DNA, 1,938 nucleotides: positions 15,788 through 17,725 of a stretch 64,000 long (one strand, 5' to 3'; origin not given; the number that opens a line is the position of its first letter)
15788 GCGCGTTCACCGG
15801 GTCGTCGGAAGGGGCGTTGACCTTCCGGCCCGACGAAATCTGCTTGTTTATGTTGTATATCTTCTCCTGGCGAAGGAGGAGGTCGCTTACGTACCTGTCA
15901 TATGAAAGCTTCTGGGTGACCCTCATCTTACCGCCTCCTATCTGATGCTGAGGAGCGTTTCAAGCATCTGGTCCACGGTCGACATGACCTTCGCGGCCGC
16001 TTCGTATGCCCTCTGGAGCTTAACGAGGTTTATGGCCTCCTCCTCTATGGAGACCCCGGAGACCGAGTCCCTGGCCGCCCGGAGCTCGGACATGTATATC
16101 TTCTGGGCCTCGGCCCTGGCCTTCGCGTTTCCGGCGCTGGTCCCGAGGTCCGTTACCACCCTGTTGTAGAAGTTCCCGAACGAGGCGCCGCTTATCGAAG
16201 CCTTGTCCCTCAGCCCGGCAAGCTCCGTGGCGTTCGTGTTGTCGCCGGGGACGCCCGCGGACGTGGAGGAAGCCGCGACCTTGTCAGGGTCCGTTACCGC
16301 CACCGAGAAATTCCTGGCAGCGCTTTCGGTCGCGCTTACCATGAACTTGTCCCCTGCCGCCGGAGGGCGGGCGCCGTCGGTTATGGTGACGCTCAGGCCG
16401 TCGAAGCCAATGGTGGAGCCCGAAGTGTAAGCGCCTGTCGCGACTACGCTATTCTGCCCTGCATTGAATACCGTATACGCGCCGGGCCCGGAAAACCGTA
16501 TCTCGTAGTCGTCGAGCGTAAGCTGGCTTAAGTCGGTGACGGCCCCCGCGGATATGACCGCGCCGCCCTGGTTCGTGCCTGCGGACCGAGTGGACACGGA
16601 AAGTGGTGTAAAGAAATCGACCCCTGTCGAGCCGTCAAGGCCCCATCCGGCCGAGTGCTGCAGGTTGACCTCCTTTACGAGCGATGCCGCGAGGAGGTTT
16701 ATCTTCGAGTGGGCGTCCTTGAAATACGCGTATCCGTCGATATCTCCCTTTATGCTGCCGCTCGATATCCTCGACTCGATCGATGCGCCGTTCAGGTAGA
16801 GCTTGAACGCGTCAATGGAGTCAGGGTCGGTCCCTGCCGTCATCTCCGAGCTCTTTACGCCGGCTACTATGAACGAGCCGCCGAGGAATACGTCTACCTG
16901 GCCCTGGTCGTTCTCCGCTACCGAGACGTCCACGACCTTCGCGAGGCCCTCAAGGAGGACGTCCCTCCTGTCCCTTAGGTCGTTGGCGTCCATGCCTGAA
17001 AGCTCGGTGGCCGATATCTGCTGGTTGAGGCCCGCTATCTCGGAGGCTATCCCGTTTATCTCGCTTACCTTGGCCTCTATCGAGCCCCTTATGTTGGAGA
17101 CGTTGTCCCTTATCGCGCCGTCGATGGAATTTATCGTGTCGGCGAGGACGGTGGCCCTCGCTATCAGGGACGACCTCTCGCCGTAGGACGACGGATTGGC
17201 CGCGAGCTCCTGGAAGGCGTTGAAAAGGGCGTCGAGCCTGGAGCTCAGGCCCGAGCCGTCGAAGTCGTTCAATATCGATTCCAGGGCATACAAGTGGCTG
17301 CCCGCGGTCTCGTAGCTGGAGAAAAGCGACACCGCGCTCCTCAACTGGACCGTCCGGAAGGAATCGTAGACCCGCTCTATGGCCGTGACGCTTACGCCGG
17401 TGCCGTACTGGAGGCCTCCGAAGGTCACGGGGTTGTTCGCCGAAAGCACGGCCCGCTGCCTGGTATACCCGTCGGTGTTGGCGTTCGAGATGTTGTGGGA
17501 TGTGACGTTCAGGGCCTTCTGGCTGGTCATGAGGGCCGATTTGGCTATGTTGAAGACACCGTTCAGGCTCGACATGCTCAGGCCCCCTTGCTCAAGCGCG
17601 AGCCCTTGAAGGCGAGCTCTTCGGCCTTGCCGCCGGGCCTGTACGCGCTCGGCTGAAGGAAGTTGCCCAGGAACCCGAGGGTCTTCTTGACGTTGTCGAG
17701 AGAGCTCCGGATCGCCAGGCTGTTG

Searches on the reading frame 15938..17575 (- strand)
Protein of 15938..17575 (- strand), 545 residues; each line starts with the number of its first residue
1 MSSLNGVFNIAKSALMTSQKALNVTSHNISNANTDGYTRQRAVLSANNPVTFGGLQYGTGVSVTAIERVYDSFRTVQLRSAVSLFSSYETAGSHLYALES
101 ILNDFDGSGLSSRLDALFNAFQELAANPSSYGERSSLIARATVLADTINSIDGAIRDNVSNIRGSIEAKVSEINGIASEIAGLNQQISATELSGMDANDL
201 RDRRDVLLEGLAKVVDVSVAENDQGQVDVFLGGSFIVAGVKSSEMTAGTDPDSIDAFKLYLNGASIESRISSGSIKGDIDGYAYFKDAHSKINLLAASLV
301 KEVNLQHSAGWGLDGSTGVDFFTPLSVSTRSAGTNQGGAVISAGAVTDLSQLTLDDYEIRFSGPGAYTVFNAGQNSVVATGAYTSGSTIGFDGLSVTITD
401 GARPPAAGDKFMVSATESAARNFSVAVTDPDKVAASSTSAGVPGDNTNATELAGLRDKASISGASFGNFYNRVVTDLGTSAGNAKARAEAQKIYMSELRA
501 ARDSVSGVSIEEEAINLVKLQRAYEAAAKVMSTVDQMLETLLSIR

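Call 48: find_encoding_contigs(protein=window:15938-17575:-, flank=10000, max_places=10)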
Protein window:15938-17575:- (545 aa): 4 contigs read that carry it; 3 places shown.
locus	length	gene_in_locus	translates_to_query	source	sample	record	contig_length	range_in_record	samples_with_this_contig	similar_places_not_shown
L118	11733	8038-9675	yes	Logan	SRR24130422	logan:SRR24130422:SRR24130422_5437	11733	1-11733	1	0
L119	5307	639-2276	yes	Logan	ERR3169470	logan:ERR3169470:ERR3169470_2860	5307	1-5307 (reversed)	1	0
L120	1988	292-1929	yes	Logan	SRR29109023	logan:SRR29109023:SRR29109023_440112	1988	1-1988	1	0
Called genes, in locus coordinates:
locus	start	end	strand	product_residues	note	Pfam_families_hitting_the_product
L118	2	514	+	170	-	?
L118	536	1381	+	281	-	PF08668:HDOD, PF01966:HD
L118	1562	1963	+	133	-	PF10975:DUF2802 (weak)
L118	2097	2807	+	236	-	PF00460:Flg_bb_rod, PF22692:LlgE_F_G_D1, PF06429:Flg_bbr_C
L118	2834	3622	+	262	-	PF00460:Flg_bb_rod, PF22692:LlgE_F_G_D1, PF06429:Flg_bbr_C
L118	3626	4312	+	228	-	PF08666:SAF, PF13144:ChapFlgA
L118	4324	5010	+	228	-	PF02107:FlgH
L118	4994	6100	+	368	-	PF02119:FlgI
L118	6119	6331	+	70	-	-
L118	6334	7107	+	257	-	PF10135:Rod-binding, PF01551:Peptidase_M23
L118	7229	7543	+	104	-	PF04316:FlgM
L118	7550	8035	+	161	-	PF05130:FlgN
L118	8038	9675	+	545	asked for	PF00460:Flg_bb_rod, PF22638:FlgK_D1, PF21158:flgK_1st_1, PF06429:Flg_bbr_C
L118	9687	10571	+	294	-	PF00669:Flagellin_N, PF00700:Flagellin_C (faint)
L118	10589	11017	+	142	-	-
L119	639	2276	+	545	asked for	PF00460:Flg_bb_rod, PF22638:FlgK_D1, PF21158:flgK_1st_1, PF06429:Flg_bbr_C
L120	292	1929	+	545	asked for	PF00460:Flg_bb_rod, PF22638:FlgK_D1, PF21158:flgK_1st_1, PF06429:Flg_bbr_C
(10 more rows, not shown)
